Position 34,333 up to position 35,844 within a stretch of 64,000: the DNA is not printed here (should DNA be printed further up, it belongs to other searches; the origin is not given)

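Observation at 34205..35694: Intact two-gene cassette (DUF4145/HEPN-like + Sel1-like protein with a small 2-TM partner) in an AT-rich island: candidate undescribed defence/abortive-infection module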

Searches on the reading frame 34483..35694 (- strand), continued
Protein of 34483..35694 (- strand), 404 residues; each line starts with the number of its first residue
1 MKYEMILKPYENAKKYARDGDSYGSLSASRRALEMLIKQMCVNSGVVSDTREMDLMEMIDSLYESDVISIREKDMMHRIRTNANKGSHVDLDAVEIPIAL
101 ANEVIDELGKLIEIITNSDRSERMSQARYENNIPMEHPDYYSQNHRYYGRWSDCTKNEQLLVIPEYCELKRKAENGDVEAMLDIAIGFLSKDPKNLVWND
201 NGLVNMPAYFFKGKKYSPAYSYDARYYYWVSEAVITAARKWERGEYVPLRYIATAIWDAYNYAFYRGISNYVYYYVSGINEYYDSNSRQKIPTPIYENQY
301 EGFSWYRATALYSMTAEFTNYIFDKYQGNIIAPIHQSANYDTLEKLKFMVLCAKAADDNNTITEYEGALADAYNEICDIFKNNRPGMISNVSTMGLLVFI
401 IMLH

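Call 38: fold_search(model_id=the predicted structure, library=pdb)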
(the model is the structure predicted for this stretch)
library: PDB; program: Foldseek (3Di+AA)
matches with E <= 10: 178; with E <= 0.001: 0
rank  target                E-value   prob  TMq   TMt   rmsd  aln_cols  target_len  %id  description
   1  2hsb                  5.4e-02  1.00  0.24  0.71   5.0       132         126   17  Crystal structure of a hepn domain containing protein (af_0298) from archaeoglobus fulgidus at 1.95 A resolution (released 2006-08-15)
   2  5yep_C                1.9e-01  1.00  0.21  0.54   4.5       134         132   13  Crystal structure of SO_3166-SO_3165 from Shewanella oneidensis (released 2018-03-28)
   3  2q00_A                2.2e-01  1.00  0.21  0.61   4.6       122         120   13  Crystal structure of the P95883_SULSO protein from Sulfolobus solfataricus. NESG target SsR10. (released 2007-05-29)
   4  6m6w_G                3.0e-01  0.99  0.21  0.55   4.3       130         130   12  Crystal structure the toxin-antitoxin MntA-HpeT mutant-Y104A (released 2020-09-30)
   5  6m6w_B                4.2e-01  0.99  0.21  0.53   4.4       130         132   12  Crystal structure the toxin-antitoxin MntA-HpeT mutant-Y104A (released 2020-09-30)
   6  7bxo_F                4.4e-01  0.99  0.21  0.54   4.3       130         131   12  Crystal structure of the toxin-antitoxin with AMP-PNP (released 2020-09-30)
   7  7ae6_B                4.4e-01  0.87  0.19  0.40   6.9       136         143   13  Crystal structure of di-AMPylated HEPN(R102A) toxin (released 2020-12-30)
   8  7bxo_D                5.2e-01  0.99  0.22  0.58   4.0       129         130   11  Crystal structure of the toxin-antitoxin with AMP-PNP (released 2020-09-30)
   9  5yep_B                5.2e-01  0.97  0.21  0.52   4.6       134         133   10  Crystal structure of SO_3166-SO_3165 from Shewanella oneidensis (released 2018-03-28)
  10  7ae9_D                5.7e-01  0.94  0.20  0.46   5.9       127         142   12  Crystal structure of mono-AMPylated HEPN(R46E) toxin in complex with MNT antitoxin (released 2020-12-30)
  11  7ae8_D                6.0e-01  0.77  0.19  0.39   6.5       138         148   14  Crystal structure of HEPN(R102A) toxin (released 2020-12-30)
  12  1wwp_A                6.2e-01  0.98  0.20  0.57   4.9       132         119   13  Crystal structure of ttk003001694 from Thermus Thermophilus HB8 (released 2005-07-12)
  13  7ae6_A                6.5e-01  0.91  0.21  0.48   5.9       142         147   14  Crystal structure of di-AMPylated HEPN(R102A) toxin (released 2020-12-30)
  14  7ae8_B                6.8e-01  0.77  0.19  0.39   6.5       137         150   14  Crystal structure of HEPN(R102A) toxin (released 2020-12-30)
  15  6m6u_G                7.1e-01  0.94  0.20  0.51   4.9       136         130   12  Crystal structure the toxin-antitoxin MntA-HpeT mutant-D39ED41E (released 2020-09-30)
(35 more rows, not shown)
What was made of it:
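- Closest known: HEPN toxins of HEPN/MNT toxin-antitoxin pairs. Same: They are the best structural matches to residues ~1-130: Foldseek probability 0.87-1.00, TM normalised to target 0.40-0.58 (call 38).
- Foldseek's top hits are HEPN proteins and toxins, probability 0.99-1.00 and TMt up to 0.71 (call 38).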

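Call 39: fold_search(model_id=the predicted structure, library=viral)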
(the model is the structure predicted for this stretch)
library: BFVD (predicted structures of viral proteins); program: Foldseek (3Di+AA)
matches with E <= 10: 152; with E <= 0.001: 0
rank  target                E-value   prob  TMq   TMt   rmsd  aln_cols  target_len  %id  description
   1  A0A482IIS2            8.2e-02  1.00  0.24  0.31   7.0       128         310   20  (no name in the UniProt tables at hand)
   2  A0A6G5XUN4            1.9e-01  0.21  0.16  0.13  23.1       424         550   11  (no name in the UniProt tables at hand)
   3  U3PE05                2.7e-01  0.99  0.20  0.32   5.4       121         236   17  (no name in the UniProt tables at hand)
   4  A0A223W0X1            5.2e-01  0.93  0.18  0.40   6.2       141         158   13  Uncharacterized protein [Agrobacterium phage Atu_ph08]
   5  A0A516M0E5            5.9e-01  0.08  0.11  0.10  28.0       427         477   10  (no name in the UniProt tables at hand)
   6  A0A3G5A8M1            1.1e+00  0.07  0.14  0.14  20.9       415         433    9  Uncharacterized protein [Hyperionvirus sp.]
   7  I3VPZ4                1.1e+00  0.06  0.13  0.09  22.8       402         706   10  B25 [miniopterid betaherpesvirus 1]
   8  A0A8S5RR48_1          1.1e+00  0.04  0.11  0.06  24.7       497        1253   10  RNA polymerase [Podoviridae sp. ctXdu7]
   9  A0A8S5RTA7            1.2e+00  0.04  0.11  0.06  22.2       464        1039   11  Uncharacterized protein [Siphoviridae sp. gcode 4]
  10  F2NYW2                1.5e+00  0.01  0.07  0.05  61.5       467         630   12  Complete DpAV4 genome [Diadromus pulchellus ascovirus 4a]
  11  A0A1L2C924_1          1.7e+00  0.04  0.11  0.05  22.1       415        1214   12  Virion DNA-directed RNA polymerase [Pseudomonas phage ZC03]
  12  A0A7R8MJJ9            1.7e+00  0.02  0.11  0.10  29.1       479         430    9  Uncharacterized protein [Klebsiella phage vB_KvM-Eowyn]
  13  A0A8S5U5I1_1          2.3e+00  0.04  0.14  0.08  23.1       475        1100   12  RNA polymerase (Fragment) [Podoviridae sp. cthJQ11]
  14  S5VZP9                2.4e+00  0.03  0.09  0.11  25.4       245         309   13  Uncharacterized protein [Pseudomonas phage PaBG]
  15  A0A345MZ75            2.5e+00  0.06  0.08  0.15  15.9       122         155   15  (no name in the UniProt tables at hand)
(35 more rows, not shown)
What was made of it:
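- Tried and rejected: Foldseek against BFVD: nothing beyond the HEPN part (call 39).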

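Call 47: search_protein_families(library=pfam, alignment_id=A3, max_evalue=0.001)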
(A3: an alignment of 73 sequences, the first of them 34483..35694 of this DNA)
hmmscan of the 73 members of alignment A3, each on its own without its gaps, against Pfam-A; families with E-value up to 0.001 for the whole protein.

A. member 1, window:34483-35694:- (404 aa): 1 family
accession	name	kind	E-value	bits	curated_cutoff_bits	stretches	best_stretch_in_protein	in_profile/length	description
PF13643.11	DUF4145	-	9.5e-08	32.4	23.1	1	22-91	11-72/88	Domain of unknown function (DUF4145)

B. families by the number of members that match (of 73 scanned): 18 families
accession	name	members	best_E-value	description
PF13643.11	DUF4145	59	1.1e-14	Domain of unknown function (DUF4145)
PF08238.18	Sel1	12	1.6e-141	Sel1 repeat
PF05168.19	HEPN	8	1.2e-05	HEPN domain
PF13240.11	Zn_Ribbon_1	6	2.1e-07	zinc-ribbon domain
PF23310.1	TPR_27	4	7.8e-09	Plant tetratrico peptide repeats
PF13676.11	TIR_2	1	1e-20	TIR domain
PF05154.21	TM2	1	2.9e-10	TM2 domain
PF08239.17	SH3_3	1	1.1e-08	Bacterial SH3 domain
PF08937.16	ThsB_TIR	1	8.5e-08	Thoeris protein ThsB, TIR-like domain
PF10516.15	SHNi-TPR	1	1.4e-07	SHNi-TPR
PF01582.25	TIR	1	1.9e-07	TIR domain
PF12773.13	DZR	1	1.3e-05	Double zinc ribbon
PF08631.16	SPO22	1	1.7e-05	Meiosis protein SPO22/ZIP4 like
PF14538.11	Raptor_N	1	5.8e-05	Raptor N-terminal CASPase like domain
PF13432.12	TPR_16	1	0.00013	Tetratricopeptide repeat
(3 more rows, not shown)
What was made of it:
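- On Pfam DUF4145 (PF13643): 59 of 73 relatives also match (call 47).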

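Call 63: list_cluster_members(proteins=[P0011, window:34483-35694:-, P0003, P0006])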
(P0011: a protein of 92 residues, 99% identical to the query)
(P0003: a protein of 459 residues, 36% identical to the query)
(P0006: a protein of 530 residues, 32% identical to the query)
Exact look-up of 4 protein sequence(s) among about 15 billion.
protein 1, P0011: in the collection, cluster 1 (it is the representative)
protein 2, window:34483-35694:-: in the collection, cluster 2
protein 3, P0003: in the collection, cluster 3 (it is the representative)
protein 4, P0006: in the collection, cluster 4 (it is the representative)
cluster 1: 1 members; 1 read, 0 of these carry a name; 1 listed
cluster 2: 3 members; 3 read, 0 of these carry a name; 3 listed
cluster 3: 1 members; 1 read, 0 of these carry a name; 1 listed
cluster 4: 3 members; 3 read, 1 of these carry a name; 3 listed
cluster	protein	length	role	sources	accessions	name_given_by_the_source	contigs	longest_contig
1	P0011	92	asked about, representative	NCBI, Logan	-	-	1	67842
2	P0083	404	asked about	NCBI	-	-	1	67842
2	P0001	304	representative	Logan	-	-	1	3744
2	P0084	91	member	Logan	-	-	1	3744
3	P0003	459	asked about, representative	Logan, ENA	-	-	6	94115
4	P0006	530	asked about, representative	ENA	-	-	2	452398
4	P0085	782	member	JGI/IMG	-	TPR repeat protein/HEPN domain-containing protein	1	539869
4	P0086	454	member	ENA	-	-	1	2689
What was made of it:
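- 34480..35694 (-): Large ORF, 404 aa, ATG start, preceded by the SD-like GAAAGG 8 nt upstream. On record at NCBI as a 404-aa product (call 63).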

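Call 70: search_protein_families(library=padloc, alignment_id=A3, max_evalue=0.01)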
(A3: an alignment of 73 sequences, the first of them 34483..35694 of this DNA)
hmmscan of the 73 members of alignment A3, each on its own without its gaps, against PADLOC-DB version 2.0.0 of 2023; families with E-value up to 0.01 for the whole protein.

A. member 1, window:34483-35694:- (404 aa): 0 families

B. families by the number of members that match (of 73 scanned): 28 families (the first 25 are shown)
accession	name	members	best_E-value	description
PDLC04472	PDC-M16A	28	7.3e-10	-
PDLC00284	PtuA1|PtuA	6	1.2e-06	AAA ATPase domain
PDLC04895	PDC-S06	5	6.6e-06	-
PDLC04109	PD-T7-4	2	0.00021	-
PDLC01639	Csx1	2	0.00034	CAS-III; associated_signaling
PDLC02012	SAVED5--SAVED_TIR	1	6.4e-15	-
PDLC00436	ThsB1|ThsB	1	9.7e-07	TIR-like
PDLC02421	Aga_TIR-PNTD1-PNTD2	1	2.4e-05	Class I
PDLC00433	ThsB1|ThsB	1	4.4e-05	TIR-like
PDLC05062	PDC-S66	1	5.7e-05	-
PDLC04688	PDC-M50B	1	0.00025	-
PDLC00419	ThsB1|ThsB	1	0.00039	TIR-like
PDLC00431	ThsB1|ThsB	1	0.00049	TIR-like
PDLC00426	ThsB1|ThsB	1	0.00075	TIR-like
PDLC00727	Effector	1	0.00082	TIR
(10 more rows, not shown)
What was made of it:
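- Closest known: RAZR. Same: Two relatives of the window protein give weak hits to the PD-T7-4 model through this domain (call 70).
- One member is fused to a TIR domain (calls 47, 70).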

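Call 71: search_protein_families(library=padloc, proteins=[P0002, P0003, P0005, P0006, P0007], max_evalue=0.01)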
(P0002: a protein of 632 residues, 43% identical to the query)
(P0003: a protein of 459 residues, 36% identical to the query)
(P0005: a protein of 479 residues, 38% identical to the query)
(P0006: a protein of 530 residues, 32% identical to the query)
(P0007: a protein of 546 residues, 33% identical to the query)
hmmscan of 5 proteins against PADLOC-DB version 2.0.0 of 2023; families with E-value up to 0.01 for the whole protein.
P0002 (632 aa): 0 families

P0003 (459 aa): 2 families
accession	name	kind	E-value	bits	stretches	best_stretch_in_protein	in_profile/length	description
PDLC04472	PDC-M16A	-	1.6e-07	28.1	1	12-117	23-122/930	-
PDLC04895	PDC-S06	-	0.002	14.7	1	48-91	716-759/784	-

P0005 (479 aa): 1 family
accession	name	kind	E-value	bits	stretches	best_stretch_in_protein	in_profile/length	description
PDLC04895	PDC-S06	-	6.6e-06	22.9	1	27-98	694-764/784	-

P0006 (530 aa): 0 families

P0007 (546 aa): 0 families
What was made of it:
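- Closest known: PADLOC candidate systems PDC-M16A and PDC-S06. Same: 28 family members (PDC-M16A) and 5 (PDC-S06) match through the DUF4145 domain (calls 70, 71).
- DUF4145 recurs in the defence models PD-T7-4, PDC-M16A and PDC-S06 (calls 70, 71).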

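Call 82: search_protein_families(library=phrogs, proteins=[L008:1207-2229:+, L008:2370-3065:+, L008:3297-3827:+, L008:3885-4340:+, L008:4406-4741:+, L008:5649-6593:+, L008:6641-7771:+, L008:10040-10543:+, L008:10925-11791:+, L008:11968-12522:+], max_evalue=0.001)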
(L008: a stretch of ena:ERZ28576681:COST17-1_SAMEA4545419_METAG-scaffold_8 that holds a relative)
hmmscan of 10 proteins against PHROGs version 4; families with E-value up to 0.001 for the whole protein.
L008:1207-2229:+ (340 aa): 2 families
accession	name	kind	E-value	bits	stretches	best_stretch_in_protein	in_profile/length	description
phrog_388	-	DNA, RNA and nucleotide metabolism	9.1e-55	187.1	1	9-338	18-334/351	nucleotidyltransferase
phrog_14344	-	DNA, RNA and nucleotide metabolism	2.5e-06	28.5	1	33-101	34-106/262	nucleotidyltransferase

L008:2370-3065:+ (231 aa): 1 family
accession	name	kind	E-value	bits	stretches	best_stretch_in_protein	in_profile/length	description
phrog_13321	-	unknown function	1.3e-17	64.9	1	10-166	37-205/307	-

L008:3297-3827:+ (176 aa): 3 families
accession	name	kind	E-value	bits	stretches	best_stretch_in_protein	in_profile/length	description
phrog_4681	-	moron, auxiliary metabolic gene and host takeover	2.5e-19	70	1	8-60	1-52/87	antitoxin from a toxin-antitoxin system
phrog_36746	-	moron, auxiliary metabolic gene and host takeover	6.3e-09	37.3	1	8-57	1-50/93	antitoxin from a toxin-antitoxin system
phrog_10714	-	unknown function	1.1e-08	36.2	1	106-175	36-103/109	-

L008:3885-4340:+ (151 aa): 1 family
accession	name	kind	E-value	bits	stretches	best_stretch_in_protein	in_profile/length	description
phrog_23660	-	unknown function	4.4e-09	37.7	1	11-89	3-74/105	-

L008:4406-4741:+ (111 aa): 0 families

L008:5649-6593:+ (314 aa): 1 family
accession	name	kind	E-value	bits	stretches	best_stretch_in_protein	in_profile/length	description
phrog_23767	-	unknown function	2.8e-48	166.1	2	12-224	6-231/303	-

L008:6641-7771:+ (376 aa): 1 family
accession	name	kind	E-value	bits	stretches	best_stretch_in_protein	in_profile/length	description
phrog_947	-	DNA, RNA and nucleotide metabolism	2.3e-51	175.9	1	7-373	8-366/368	DNA polymerase processivity factor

L008:10040-10543:+ (167 aa): 0 families

L008:10925-11791:+ (288 aa): 0 families

L008:11968-12522:+ (184 aa): 0 families

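Call 83: search_protein_families(library=padloc, proteins=[L008:1207-2229:+, L008:2370-3065:+, L008:3297-3827:+, L008:5649-6593:+, L004:899-2266:-, L004:7563-7949:+, L004:9661-11244:+, L010:8370-9335:+, L009:2337-3278:+, L011:4802-7126:+], max_evalue=0.001)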
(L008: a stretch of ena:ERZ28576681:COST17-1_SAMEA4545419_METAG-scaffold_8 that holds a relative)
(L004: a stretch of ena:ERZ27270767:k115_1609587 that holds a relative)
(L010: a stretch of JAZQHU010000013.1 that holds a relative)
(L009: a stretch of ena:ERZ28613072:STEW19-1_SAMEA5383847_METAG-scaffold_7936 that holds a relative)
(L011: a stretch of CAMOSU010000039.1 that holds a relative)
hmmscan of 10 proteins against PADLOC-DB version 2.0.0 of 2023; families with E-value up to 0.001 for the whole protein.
L008:1207-2229:+ (340 aa): 1 family
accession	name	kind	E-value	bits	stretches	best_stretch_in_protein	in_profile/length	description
PDLC00801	Cyclase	-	4.6e-06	24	0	18-85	35-104/295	oligonucleotide-cyclase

L008:2370-3065:+ (231 aa): 0 families

L008:3297-3827:+ (176 aa): 0 families

L008:5649-6593:+ (314 aa): 0 families

L004:899-2266:- (455 aa): 0 families

L004:7563-7949:+ (128 aa): 0 families

L004:9661-11244:+ (527 aa): 0 families

L010:8370-9335:+ (321 aa): 0 families

L009:2337-3278:+ (313 aa): 0 families

L011:4802-7126:+ (774 aa): 0 families
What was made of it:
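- No neighbour in any context matches a PADLOC model convincingly (call 83).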

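Call 84: search_dna_similar(query=window:34483-35694:-, collection=phages, mode=protein, max_evalue=0.001, max_rows=15)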
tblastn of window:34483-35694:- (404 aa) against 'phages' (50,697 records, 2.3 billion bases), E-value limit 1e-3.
No match.

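Call 85: search_dna_similar(query=window:34483-35694:-, collection=plasmids, mode=protein, max_evalue=0.001, max_rows=15)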
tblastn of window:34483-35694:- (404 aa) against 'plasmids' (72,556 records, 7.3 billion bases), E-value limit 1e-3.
No match.
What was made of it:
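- The family is absent from sequenced phages and plasmids (calls 84, 85).
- Tried and rejected: tblastn against phage and plasmid collections: no match (calls 84, 85).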

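Call 86: search_solved_structures(query=A1, max_evalue=1, show_alignments=2)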
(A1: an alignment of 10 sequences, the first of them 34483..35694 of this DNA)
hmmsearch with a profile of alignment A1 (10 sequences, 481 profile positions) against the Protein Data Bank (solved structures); distinct sequences matched with E-value up to 1: 1.
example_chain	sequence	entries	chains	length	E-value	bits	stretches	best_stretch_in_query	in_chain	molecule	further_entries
6msp_A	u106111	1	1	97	0.39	12.9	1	317-376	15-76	De novo Designed Protein Foldit3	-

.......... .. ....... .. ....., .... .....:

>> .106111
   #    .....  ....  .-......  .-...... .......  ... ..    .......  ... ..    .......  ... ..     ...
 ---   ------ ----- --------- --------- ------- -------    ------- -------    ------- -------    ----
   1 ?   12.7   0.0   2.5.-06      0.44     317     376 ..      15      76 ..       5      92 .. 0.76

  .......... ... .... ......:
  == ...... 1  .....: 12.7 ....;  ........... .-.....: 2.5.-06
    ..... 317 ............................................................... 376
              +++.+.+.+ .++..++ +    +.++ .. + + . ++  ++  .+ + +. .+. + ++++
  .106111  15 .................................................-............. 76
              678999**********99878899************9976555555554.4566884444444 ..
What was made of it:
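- Tried and rejected: PDB sequence profile search: nothing (call 86).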
